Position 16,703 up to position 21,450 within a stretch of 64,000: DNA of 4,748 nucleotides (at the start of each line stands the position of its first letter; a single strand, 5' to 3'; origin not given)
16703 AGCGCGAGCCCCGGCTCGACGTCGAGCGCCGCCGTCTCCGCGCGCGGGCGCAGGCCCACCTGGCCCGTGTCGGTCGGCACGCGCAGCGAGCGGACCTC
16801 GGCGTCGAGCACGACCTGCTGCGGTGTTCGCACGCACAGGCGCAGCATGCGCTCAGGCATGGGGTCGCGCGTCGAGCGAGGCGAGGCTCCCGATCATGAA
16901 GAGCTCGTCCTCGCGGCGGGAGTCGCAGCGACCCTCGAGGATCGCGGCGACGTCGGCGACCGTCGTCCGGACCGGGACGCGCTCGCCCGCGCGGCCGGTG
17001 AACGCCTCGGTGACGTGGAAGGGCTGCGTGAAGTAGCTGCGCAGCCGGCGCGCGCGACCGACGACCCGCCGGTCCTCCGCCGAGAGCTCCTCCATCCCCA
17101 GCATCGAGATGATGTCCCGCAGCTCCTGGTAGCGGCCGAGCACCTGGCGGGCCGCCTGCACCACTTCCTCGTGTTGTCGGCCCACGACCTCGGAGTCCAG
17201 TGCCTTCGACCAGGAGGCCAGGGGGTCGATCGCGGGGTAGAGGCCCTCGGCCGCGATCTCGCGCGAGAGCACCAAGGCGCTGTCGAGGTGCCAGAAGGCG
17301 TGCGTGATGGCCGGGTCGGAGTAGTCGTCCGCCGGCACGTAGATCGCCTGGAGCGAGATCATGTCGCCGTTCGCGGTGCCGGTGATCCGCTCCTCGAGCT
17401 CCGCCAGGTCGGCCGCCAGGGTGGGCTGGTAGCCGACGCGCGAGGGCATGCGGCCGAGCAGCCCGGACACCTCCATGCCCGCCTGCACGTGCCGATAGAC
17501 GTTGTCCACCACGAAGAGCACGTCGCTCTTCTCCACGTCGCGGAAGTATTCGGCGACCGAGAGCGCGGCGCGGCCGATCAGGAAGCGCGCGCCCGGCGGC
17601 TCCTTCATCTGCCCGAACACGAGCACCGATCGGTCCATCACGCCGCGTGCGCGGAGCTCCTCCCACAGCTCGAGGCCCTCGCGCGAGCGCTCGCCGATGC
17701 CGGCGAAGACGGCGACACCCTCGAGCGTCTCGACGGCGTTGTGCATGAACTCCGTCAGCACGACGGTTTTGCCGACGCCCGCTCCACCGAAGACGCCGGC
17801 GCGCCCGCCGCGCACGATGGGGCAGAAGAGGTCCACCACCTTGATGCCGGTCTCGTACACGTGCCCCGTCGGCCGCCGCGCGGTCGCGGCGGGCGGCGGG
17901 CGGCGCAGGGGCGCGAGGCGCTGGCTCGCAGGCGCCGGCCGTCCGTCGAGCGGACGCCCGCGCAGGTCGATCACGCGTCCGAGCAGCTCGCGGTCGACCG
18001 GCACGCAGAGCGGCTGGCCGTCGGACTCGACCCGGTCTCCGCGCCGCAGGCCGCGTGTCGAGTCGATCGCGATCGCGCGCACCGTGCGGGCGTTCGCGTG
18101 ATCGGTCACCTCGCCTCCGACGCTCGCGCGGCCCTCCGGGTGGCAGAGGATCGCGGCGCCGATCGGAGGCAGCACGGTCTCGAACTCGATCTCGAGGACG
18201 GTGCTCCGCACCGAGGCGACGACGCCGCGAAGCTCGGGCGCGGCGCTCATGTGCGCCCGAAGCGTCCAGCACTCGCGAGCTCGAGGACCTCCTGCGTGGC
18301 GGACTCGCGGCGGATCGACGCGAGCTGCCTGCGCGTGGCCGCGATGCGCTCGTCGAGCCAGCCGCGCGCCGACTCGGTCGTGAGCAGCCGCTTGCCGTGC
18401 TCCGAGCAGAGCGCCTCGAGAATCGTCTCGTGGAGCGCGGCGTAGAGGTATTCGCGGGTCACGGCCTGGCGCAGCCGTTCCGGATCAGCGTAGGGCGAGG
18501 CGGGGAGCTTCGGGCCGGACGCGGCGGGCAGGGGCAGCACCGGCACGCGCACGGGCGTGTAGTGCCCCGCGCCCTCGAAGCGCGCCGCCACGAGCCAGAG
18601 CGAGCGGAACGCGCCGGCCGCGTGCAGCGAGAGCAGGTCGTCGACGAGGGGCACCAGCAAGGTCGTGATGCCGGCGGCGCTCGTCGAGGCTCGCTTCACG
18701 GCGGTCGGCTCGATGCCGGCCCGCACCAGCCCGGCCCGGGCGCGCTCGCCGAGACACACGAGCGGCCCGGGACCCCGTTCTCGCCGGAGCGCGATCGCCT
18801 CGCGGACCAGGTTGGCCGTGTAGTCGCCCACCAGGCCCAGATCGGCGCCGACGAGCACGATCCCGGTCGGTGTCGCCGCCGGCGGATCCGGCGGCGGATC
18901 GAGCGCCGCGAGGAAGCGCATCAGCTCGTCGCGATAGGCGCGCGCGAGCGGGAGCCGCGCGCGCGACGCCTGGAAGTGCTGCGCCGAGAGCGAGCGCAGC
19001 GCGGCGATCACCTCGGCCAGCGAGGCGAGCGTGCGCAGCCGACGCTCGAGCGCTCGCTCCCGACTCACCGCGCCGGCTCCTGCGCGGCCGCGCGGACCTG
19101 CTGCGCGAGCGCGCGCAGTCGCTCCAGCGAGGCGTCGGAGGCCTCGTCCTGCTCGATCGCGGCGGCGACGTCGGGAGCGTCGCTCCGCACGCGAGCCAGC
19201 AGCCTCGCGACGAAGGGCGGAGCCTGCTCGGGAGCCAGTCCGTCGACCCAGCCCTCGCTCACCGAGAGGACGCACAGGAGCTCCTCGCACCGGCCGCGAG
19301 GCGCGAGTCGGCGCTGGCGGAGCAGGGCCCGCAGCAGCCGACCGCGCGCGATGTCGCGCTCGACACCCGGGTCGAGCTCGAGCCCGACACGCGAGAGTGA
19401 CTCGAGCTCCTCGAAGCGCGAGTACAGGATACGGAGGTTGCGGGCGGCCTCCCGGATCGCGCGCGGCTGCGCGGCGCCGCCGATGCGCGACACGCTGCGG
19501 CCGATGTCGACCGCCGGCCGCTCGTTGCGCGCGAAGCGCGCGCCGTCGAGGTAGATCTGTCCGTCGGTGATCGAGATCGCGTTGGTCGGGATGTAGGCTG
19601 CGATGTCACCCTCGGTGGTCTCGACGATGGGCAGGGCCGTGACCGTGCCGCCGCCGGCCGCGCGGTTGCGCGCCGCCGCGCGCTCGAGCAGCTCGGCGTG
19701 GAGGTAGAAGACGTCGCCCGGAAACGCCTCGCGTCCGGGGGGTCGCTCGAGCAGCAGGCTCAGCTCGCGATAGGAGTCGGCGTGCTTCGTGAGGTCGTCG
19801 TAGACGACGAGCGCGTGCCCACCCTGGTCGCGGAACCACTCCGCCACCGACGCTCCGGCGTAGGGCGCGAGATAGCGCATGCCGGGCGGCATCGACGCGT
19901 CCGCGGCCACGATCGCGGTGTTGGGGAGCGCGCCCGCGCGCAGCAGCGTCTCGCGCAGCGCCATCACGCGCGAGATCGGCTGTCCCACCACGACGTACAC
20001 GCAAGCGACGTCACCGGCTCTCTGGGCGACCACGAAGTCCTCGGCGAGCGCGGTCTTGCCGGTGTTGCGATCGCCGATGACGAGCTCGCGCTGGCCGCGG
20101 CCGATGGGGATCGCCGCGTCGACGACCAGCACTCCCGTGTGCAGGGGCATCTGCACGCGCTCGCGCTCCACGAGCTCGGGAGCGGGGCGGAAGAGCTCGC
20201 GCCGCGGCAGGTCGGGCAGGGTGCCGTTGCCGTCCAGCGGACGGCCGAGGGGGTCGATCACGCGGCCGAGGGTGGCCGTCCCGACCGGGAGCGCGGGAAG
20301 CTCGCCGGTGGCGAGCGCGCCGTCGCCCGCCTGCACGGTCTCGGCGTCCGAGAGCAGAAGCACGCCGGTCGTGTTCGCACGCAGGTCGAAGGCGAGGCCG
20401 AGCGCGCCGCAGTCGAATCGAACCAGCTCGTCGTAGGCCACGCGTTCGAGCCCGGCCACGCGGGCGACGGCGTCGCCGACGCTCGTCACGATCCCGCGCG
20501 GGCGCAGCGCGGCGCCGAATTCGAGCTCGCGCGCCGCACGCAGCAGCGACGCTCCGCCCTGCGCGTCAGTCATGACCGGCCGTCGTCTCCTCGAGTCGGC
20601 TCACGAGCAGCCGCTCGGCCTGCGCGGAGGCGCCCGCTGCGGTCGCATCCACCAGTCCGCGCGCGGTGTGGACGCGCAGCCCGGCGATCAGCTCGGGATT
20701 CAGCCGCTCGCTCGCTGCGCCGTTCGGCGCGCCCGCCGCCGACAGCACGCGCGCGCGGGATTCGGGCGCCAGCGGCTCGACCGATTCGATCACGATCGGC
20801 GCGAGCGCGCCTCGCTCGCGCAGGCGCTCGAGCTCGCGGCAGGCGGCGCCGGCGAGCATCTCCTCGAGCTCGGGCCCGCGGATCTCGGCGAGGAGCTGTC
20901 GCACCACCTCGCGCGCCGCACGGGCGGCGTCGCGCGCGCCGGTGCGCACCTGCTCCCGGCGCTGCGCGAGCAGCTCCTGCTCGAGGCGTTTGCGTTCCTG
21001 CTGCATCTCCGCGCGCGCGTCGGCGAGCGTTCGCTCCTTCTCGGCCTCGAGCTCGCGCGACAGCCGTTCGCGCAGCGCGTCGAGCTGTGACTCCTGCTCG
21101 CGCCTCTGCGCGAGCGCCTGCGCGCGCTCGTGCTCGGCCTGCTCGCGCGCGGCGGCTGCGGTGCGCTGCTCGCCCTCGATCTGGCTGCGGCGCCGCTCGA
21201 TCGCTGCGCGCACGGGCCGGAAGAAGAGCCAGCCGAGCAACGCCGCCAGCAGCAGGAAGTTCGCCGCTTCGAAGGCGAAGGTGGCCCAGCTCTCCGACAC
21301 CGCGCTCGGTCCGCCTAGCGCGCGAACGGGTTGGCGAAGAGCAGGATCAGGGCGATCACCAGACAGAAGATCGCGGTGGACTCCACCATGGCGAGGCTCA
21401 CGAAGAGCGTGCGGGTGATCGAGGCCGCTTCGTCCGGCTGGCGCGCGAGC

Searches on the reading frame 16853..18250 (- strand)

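Call 9: search_protein_families(library=pfam, proteins=[window:16853-18250:-], max_evalue=0.001)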
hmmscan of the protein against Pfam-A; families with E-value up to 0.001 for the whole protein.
window:16853-18250:- (465 aa): 2 families
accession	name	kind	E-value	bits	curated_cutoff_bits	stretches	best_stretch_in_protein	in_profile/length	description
PF00006.31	ATP-synt_ab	-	6.9e-68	228.9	29.5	1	135-348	1-213/213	ATP synthase alpha/beta family, nucleotide-binding domain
PF22919.1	ATP-synt_VA_C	-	2.1e-10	41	24.7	1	353-429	5-83/101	C-terminal domain of V and A type ATP synthase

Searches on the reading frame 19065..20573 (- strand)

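Call 9: search_protein_families(library=pfam, proteins=[window:19065-20573:-], max_evalue=0.001)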
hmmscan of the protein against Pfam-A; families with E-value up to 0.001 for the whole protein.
window:19065-20573:- (502 aa): 3 families
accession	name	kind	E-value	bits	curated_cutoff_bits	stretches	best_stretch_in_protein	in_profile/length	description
PF00006.31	ATP-synt_ab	-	6.7e-72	242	29.5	1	147-362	1-213/213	ATP synthase alpha/beta family, nucleotide-binding domain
PF00306.32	ATP-synt_ab_C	-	4.1e-16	59.9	27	1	369-491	1-124/126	ATP synthase alpha/beta chain, C terminal domain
PF02874.29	ATP-synt_ab_N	-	0.00095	20.1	20.9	0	27-90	6-69/69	ATP synthase alpha/beta family, beta-barrel domain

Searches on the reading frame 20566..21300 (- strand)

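Call 9: search_protein_families(library=pfam, proteins=[window:20566-21300:-], max_evalue=0.001)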
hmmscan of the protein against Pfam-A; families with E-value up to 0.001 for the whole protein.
window:20566-21300:- (244 aa): 1 family
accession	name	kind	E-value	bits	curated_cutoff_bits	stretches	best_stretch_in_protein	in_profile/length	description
PF00430.23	ATP-synt_B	-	0.0005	20.6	28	0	7-125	1-119/132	ATP synthase B/B' CF(0)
